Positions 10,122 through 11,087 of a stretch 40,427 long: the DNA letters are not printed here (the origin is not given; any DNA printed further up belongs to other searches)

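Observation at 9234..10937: Ser/Thr kinase divergent from an FHA::winged-helix regulator, an OmpR-type output domain driven by an FHA module instead of a receiver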

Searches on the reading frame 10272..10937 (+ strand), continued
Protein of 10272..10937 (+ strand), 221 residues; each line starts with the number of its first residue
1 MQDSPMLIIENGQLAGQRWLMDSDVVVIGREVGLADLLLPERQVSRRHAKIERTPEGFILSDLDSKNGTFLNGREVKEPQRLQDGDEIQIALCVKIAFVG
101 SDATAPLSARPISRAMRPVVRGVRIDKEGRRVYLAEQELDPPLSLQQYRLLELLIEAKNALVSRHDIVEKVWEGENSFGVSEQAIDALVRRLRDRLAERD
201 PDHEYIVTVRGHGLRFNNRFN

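Call 18: search_protein_representatives(protein=window:10272-10937:+)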
Query: 221 residues. Proteins with E-value up to 0.001 (for the whole library): 48060; up to 1e-10: 4580; up to 1e-30: 78. The best 150 are listed.
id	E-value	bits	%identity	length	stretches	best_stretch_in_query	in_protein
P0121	6.2e-65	235.1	56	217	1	3-217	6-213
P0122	2.9e-59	216.6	81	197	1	66-189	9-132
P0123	4.5e-56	206.1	37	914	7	11-132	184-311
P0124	1.6e-55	204.4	52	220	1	4-218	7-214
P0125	1.7e-55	204.2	49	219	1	3-218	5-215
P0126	3.3e-55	203.3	49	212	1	3-219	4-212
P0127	9.7e-55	201.8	48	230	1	3-216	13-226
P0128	1.3e-53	198.1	49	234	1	2-216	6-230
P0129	2.4e-53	197.2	48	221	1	2-218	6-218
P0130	4.4e-53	196.4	50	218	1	2-217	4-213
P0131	4.0e-48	180.2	48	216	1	4-218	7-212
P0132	7.4e-48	179.3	42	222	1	4-217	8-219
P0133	7.6e-48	179.3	55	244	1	35-219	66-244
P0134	4.6e-46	173.4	37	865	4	5-112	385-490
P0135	4.9e-46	173.4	51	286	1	25-219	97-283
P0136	9.2e-46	172.4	46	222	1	5-219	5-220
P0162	7.3e-37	143.4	46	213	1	5-216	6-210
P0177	1.2e-34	136.1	46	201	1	22-219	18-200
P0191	3.3e-32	128.2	43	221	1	7-216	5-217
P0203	5.0e-30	121.0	40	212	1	14-217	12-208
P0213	3.0e-29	118.5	44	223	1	26-219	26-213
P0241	2.4e-27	112.3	39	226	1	4-219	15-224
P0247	4.6e-27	111.4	37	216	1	3-216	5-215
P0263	1.8e-26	109.4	39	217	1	20-216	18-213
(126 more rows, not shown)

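Call 25: find_related_loci(query=A2, collection=genome_contigs, flank=6000)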
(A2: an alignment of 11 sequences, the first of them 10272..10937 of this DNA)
Query A2 (221 aa) in genome_contigs; peptide patterns used: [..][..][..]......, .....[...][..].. (x = any residue, [..] = any of these).
600 stretches matched a pattern (row limit reached: there are more); 576 encode a relative of the query (tblastn E <= 1e-3); the best 80 are kept; 80 distinct loci.
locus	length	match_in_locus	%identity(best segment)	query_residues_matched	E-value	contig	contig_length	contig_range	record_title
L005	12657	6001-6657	86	2-220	6e-129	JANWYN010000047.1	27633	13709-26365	MAG: Candidatus Roseilinea sp. isolate SKYG71 k141_312354, whole genome shotgun sequence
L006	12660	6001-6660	83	2-221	2e-124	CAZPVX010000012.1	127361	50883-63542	MAG TPA_asm: uncultured Anaerolineae bacterium isolate SRP263991_co5_64 genome assembly, contig: NODE_306_length_127361_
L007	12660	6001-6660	80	1-220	3e-121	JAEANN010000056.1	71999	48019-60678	MAG: Candidatus Roseilinea mizusawaensis isolate AA3_104 k127_668367, whole genome shotgun sequence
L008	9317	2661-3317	79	2-220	1e-118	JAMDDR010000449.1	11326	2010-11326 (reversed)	MAG: Chloroflexota bacterium isolate FK_Sedi_B_Bin.13 NODE_23438_length_11326_cov_1.20922, whole genome shotgun sequence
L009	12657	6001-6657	77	2-219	3e-111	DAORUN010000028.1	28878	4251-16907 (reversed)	MAG TPA_asm: Thermoflexales bacterium isolate AMR_MDS_5264 NODE_1184_length_28878_cov_8.551886, whole genome shotgun seq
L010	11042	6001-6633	60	2-219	2e-79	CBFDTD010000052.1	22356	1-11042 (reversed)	MAG TPA_asm: uncultured bacterium isolate SRR6823440_binner13_Refined_23 genome assembly, contig: ERZ650341.1137, whole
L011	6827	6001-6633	58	2-219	1e-76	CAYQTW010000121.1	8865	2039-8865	MAG TPA_asm: uncultured Anaerolineales bacterium isolate binchicken_co355_303 genome assembly, contig: NODE_6083_length_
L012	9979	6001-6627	58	5-219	9e-76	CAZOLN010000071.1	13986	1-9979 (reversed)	MAG TPA_asm: uncultured Anaerolineales bacterium isolate binchicken_co6_399 genome assembly, contig: NODE_4915_length_13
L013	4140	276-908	56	1-218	2e-73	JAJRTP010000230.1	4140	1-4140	MAG: Chloroflexota bacterium isolate Dive96_bin1.73 k141_1997923, whole genome shotgun sequence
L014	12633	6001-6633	55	2-219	7e-73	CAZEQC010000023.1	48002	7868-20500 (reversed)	MAG TPA_asm: uncultured Anaerolineales bacterium isolate binchicken_co15_221 genome assembly, contig: NODE_226_length_48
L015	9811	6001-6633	55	2-219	6e-73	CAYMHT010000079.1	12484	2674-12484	MAG TPA_asm: uncultured Anaerolineales bacterium isolate SRP319275_co2_51 genome assembly, contig: NODE_4679_length_1248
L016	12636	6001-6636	57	2-219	2e-72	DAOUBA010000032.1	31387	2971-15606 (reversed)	MAG TPA_asm: Anaerolineae bacterium isolate H67_700 k125_497482, whole genome shotgun sequence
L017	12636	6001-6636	57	3-218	1e-72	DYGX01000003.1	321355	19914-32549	MAG TPA_asm: Thermoflexus sp. isolate BE2012_2_66_22 Afr_mines_BE2012_10_length_321355_cov_8_231811, whole genome shotgu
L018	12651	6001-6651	56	2-219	1e-72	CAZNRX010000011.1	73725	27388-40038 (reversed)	MAG TPA_asm: uncultured Anaerolineales bacterium isolate binchicken_co17_270 genome assembly, contig: NODE_1117_length_7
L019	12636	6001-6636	58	1-218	1e-72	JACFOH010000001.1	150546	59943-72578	MAG: Promineifilum sp. isolate BROCD045 NODE_121_length_150546_cov_17.647700, whole genome shotgun sequence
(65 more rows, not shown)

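Call 31: predict_structure(alignment_id=A1)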
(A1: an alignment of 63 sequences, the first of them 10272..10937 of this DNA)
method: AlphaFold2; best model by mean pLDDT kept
length: 221 residues; sequences in the alignment: 63
mean_pLDDT: 91.4   pTM: 0.68
mean pLDDT of the five models: 91.4, 91.4, 91.3, 91.2, 90.9
residues with pLDDT >= 90: 179; 70-90: 22; 50-70: 11; < 50: 9
segments of 3 or more residues with pLDDT < 50: 109-116
pLDDT, mean of each block of 10 residues (from residue 1): 85 91 96 94 98 97 98 98 97 97 62 51 93 95 98 95 97 89 97 97 96 93 52
secondary structure, 60 per line:
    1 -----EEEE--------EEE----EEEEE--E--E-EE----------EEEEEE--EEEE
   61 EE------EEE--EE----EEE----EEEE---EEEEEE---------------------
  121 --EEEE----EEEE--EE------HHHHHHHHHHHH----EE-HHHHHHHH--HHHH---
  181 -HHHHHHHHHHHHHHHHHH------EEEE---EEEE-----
elements in order: E6-9 E18-20 E25-29 E49-54 E57-62 E69-71 E80-82 E87-90 E94-99 E123-126 E131-134 H145-156 H164-171 H174-177 H182-199 E206-209 E213-216

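Call 35: fold_search(model_id=the predicted structure, library=pdb)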
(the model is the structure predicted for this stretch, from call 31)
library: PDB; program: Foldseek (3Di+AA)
matches with E <= 10: 492; with E <= 0.001: 223
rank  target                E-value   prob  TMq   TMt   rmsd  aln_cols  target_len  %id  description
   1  6i2p_E                3.4e-10  1.00  0.42  0.86   1.5        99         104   33  Crystal structure of the Mycobacterium tuberculosis PknB kinase domain (L33E mutant) in complex with its substrate Gar (released 2019-05-22)
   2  8p5x_G                3.6e-10  1.00  0.42  0.88   1.5       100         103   34  Single particle cryo-EM structure of the complex between Corynebacterium glutamicum homohexameric 2-oxoglutarate dehyd (released 2023-08-16)
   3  7rj3_A                3.8e-10  1.00  0.42  0.86   1.4        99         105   33  Crystal Structure of the Forkhead Associated (FHA) Domain of the Glycogen Accumulation Regulator (GarA) from Mycobacte (released 2021-07-28)
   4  6i2p_D                3.8e-10  1.00  0.42  0.79   1.5        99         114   33  Crystal structure of the Mycobacterium tuberculosis PknB kinase domain (L33E mutant) in complex with its substrate Gar (released 2019-05-22)
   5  6i2r_B                8.8e-10  1.00  0.41  0.94   1.1        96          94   34  Crystal structure of the SucA domain of Mycobacterium smegmatis KGD (alpha-ketoglutarate decarboxylase), mutant R802A, (released 2019-05-22)
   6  4qcj                  1.3e-09  1.00  0.42  0.90   1.5       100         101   34  Crystal Structure of OdhI from Corynebacterium glutamicum (released 2014-07-02)
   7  6i2q_B                1.5e-09  1.00  0.42  0.93   1.4        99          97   33  Crystal structure of the wild-type SucA domain of Mycobacterium smegmatis KGD (alpha-ketoglutarate decarboxylase), in  (released 2019-05-22)
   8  7rj3_C                2.3e-09  1.00  0.42  0.89   1.4        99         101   33  Crystal Structure of the Forkhead Associated (FHA) Domain of the Glycogen Accumulation Regulator (GarA) from Mycobacte (released 2021-07-28)
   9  8p5r_G                2.3e-09  1.00  0.42  0.91   1.5        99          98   33  Crystal structure of full-length, homohexameric 2-oxoglutarate dehydrogenase KGD from Mycobacterium smegmatis in compl (released 2023-08-16)
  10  7rj3_B                4.2e-09  1.00  0.42  0.86   1.9       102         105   32  Crystal Structure of the Forkhead Associated (FHA) Domain of the Glycogen Accumulation Regulator (GarA) from Mycobacte (released 2021-07-28)
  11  3poa_A                5.4e-09  1.00  0.39  0.87   1.7        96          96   32  Structural and functional analysis of phosphothreonine-dependent FHA domain interactions (released 2011-01-26)
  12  2kb3_MODEL_1_A        1.2e-08  1.00  0.40  0.61   1.9        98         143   37  NMR Structure of the phosphorylated form of OdhI, pOdhI. (released 2009-05-05)
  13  8p5r_H                1.4e-08  1.00  0.41  0.92   1.2        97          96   34  Crystal structure of full-length, homohexameric 2-oxoglutarate dehydrogenase KGD from Mycobacterium smegmatis in compl (released 2023-08-16)
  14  3oun_A                1.4e-08  1.00  0.39  0.90   1.8        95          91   33  Crystal structure of the FhaA FHA domain complexed with the intracellular domain of Rv3910 (released 2012-02-08)
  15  2aff_MODEL_1_A        1.6e-08  1.00  0.40  0.87   2.1        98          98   26  The solution structure of the Ki67FHA/hNIFK(226-269)3P complex (released 2005-10-25)
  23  6hc1_A                1.0e-07  1.00  0.41  0.85   1.6       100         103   25  Bdellovibrio bacteriovorus DgcB FHA in complex with phosphorylated N-terminal peptide (released 2019-08-28)
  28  6hbz_A                1.5e-07  1.00  0.41  0.34   1.4       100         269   25  Bdellovibrio bacteriovorus DgcB Full-length (released 2019-08-28)
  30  6hc1_B                1.6e-07  1.00  0.41  0.85   1.6       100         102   24  Bdellovibrio bacteriovorus DgcB FHA in complex with phosphorylated N-terminal peptide (released 2019-08-28)
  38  2fez                  3.2e-07  1.00  0.41  0.25   1.6        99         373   27  Mycobacterium tuberculosis EmbR (released 2006-01-24)
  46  6hbz_B                4.6e-07  1.00  0.41  0.34   1.4       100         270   25  Bdellovibrio bacteriovorus DgcB Full-length (released 2019-08-28)
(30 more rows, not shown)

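Call 41: list_cluster_members(proteins=[P0121, P0136, P0162, P0177, P0191, P0203, P0213, P0241, P0247, P0263])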
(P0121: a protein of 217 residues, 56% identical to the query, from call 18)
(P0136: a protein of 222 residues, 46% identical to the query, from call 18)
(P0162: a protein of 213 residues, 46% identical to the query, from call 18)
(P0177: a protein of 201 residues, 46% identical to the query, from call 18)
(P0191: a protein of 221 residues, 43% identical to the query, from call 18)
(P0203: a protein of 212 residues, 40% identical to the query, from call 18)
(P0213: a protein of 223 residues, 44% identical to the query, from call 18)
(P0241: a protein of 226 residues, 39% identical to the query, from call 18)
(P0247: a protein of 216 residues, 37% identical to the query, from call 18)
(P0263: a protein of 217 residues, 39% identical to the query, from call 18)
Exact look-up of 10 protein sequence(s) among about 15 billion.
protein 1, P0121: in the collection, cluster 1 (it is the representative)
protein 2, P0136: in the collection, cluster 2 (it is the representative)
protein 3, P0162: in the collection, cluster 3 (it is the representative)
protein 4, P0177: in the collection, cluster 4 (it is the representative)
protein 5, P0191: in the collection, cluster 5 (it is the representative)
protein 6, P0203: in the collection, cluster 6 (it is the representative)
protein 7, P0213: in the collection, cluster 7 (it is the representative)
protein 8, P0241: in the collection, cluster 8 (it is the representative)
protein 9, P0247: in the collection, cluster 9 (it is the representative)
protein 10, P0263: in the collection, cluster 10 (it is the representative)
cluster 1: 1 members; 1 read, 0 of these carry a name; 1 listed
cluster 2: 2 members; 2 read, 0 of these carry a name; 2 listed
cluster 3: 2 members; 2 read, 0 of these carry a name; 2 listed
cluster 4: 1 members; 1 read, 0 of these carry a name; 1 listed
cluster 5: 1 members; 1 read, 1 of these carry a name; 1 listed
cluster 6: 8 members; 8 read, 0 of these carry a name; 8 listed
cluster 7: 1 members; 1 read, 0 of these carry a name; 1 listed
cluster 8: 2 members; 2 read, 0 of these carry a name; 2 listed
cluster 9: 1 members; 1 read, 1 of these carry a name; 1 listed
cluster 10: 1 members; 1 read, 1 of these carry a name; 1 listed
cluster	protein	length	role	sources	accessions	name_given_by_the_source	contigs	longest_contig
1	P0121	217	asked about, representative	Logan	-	-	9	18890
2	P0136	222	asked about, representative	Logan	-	-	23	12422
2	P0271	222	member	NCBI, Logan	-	-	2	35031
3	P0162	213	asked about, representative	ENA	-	-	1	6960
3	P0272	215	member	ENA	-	-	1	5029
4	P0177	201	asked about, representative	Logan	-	-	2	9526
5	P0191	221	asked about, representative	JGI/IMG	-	pSer/pThr/pTyr-binding forkhead associated (FHA) protein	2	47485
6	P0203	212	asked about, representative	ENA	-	-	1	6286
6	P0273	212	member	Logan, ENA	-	-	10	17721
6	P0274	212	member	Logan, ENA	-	-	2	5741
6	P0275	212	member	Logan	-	-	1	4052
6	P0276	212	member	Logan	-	-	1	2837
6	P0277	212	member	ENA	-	-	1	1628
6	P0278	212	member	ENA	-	-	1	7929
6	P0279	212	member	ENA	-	-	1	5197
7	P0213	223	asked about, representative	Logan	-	-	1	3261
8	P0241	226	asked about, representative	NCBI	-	-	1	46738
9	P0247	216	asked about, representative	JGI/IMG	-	hypothetical protein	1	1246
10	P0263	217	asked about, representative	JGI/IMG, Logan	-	DNA-binding response OmpR family regulator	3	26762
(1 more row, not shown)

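Call 42: search_solved_structures(query=window:10272-10937:+, max_evalue=0.001)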
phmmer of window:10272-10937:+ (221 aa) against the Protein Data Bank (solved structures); distinct sequences matched with E-value up to 0.001: 47.
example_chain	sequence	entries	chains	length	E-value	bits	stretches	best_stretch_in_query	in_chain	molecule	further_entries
2kb3_A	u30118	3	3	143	2.2e-11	47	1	4-98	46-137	Oxoglutarate dehydrogenase inhibitor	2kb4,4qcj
8p5x_G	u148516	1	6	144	2.3e-11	47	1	4-98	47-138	Oxoglutarate dehydrogenase inhibitor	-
6i2q_B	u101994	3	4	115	5.6e-10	42.4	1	4-94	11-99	Glycogen accumulation regulator GarA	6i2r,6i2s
2kfu_A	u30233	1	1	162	5.7e-10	42.4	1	4-93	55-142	Rv1827 pThr 22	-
6i2p_D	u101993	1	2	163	5.7e-10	42.4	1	4-93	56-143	Glycogen accumulation regulator GarA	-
2k4j_A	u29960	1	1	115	6.8e-10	42.2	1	123-215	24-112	Putative TRANSCRIPTIONAL REGULATOR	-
7rj3_A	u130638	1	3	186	7.9e-10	41.9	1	4-93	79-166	Glycogen accumulation regulator GarA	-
2kkl_A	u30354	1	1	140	9.3e-10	41.7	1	6-93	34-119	Uncharacterized protein Mb1858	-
8p5r_G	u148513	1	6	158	1.4e-09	41.1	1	4-94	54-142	Glycogen accumulation regulator GarA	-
6kyx_A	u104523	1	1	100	1.2e-07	34.8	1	120-213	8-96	DNA-binding response regulator ArlR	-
6iju_A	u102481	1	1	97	1.2e-07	34.8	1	120-213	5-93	DNA-binding response regulator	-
6is4_A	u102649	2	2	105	1.5e-07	34.5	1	120-213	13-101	Response regulator ArlR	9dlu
6cah_A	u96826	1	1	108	2.1e-07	34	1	4-92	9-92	ABC transporter ATP-binding/permease protein Rv1747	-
3gqs_A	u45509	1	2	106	2.7e-07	33.6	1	12-88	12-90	Adenylate cyclase-like protein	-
1gxp_A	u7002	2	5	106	4.5e-07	32.9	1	120-220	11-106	PHOSPHATE REGULON TRANSCRIPTIONAL REGULATORY PROTEIN | PHOSPHATE REGULON TRANSCRIPTIONAL REGULATORY PROTEIN PHOB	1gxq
2fez_A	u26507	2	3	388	8.4e-05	25.5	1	26-91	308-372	Probable regulatory protein embR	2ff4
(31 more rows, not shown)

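Call 45: find_encoding_contigs(protein=P0012, flank=7000, max_places=2)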
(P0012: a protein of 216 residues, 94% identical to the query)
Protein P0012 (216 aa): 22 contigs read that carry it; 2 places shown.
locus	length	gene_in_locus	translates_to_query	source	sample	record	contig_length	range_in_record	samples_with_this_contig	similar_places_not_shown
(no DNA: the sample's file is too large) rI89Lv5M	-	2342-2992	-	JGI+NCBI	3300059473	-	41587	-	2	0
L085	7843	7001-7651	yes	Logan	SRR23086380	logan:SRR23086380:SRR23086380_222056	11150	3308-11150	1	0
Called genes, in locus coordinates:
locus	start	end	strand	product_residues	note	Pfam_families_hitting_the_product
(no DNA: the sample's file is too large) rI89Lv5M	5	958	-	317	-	PF14257:DUF4349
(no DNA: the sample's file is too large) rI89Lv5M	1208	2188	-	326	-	PF00069:Pkinase, PF07714:PK_Tyr_Ser-Thr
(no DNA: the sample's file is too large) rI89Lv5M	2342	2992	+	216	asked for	PF16697:Yop-YscD_cpl, PF00498:FHA, PF00486:Trans_reg_C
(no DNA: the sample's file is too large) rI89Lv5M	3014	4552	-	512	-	-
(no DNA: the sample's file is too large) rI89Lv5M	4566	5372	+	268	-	PF01182:Glucosamine_iso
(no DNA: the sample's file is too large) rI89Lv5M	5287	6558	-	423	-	PF01979:Amidohydro_1, PF07969:Amidohydro_3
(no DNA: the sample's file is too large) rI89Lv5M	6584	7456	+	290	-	PF00763:THF_DHG_CYH, PF02882:THF_DHG_CYH_C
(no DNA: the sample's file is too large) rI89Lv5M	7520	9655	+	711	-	PF23414:Beta-prop_EML_2 (faint), PF23381:Beta-prop_IFT122_1st, PF24814:WD40_Prp19, PF25168:Beta-prop_WDR36-Utp21_2nd (weak), PF25174:Beta-prop_THOC3, PF25175:Beta-prop_WDR5, PF23381:Beta-prop_IFT122_1st, PF25174:Beta-prop_THOC3 (weak), +13 more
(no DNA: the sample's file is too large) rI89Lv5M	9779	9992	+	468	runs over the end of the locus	PF00919:UPF0004, PF04055:Radical_SAM, PF01938:TRAM (weak)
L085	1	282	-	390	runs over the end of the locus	PF00512:HisKA, PF02518:HATPase_c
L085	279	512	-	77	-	-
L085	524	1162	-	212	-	PF04542:Sigma70_r2, PF04545:Sigma70_r4, PF08281:Sigma70_r4_2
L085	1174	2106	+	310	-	PF00535:Glycos_transf_2, PF13641:Glyco_tranf_2_3, PF13632:Glyco_trans_2_3 (weak)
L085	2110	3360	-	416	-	PF00291:PALP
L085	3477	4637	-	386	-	PF13660:DUF4147, PF05161:MOFRL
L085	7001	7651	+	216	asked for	PF16697:Yop-YscD_cpl, PF00498:FHA, PF00486:Trans_reg_C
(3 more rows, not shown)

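Call 46: find_encoding_contigs(protein=P0020, flank=7000, max_places=2)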
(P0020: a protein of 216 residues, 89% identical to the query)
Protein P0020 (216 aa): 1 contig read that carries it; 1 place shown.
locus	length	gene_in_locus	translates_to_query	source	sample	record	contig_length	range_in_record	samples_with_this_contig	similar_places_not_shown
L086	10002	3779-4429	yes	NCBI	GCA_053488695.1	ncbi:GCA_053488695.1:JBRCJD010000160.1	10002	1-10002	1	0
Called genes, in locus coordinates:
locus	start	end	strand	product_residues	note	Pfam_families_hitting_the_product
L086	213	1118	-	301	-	PF14257:DUF4349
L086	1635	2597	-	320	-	PF01156:IU_nuc_hydro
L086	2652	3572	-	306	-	PF00069:Pkinase, PF07714:PK_Tyr_Ser-Thr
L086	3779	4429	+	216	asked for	PF16697:Yop-YscD_cpl, PF00498:FHA, PF00486:Trans_reg_C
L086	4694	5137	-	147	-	PF00571:CBS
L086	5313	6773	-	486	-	PF00144:Beta-lactamase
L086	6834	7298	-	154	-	PF00903:Glyoxalase, PF18029:Glyoxalase_6, PF13669:Glyoxalase_4 (weak)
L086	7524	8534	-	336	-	PF20668:DUF6815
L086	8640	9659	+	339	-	PF00561:Abhydrolase_1, PF12146:Hydrolase_4, PF12697:Abhydrolase_6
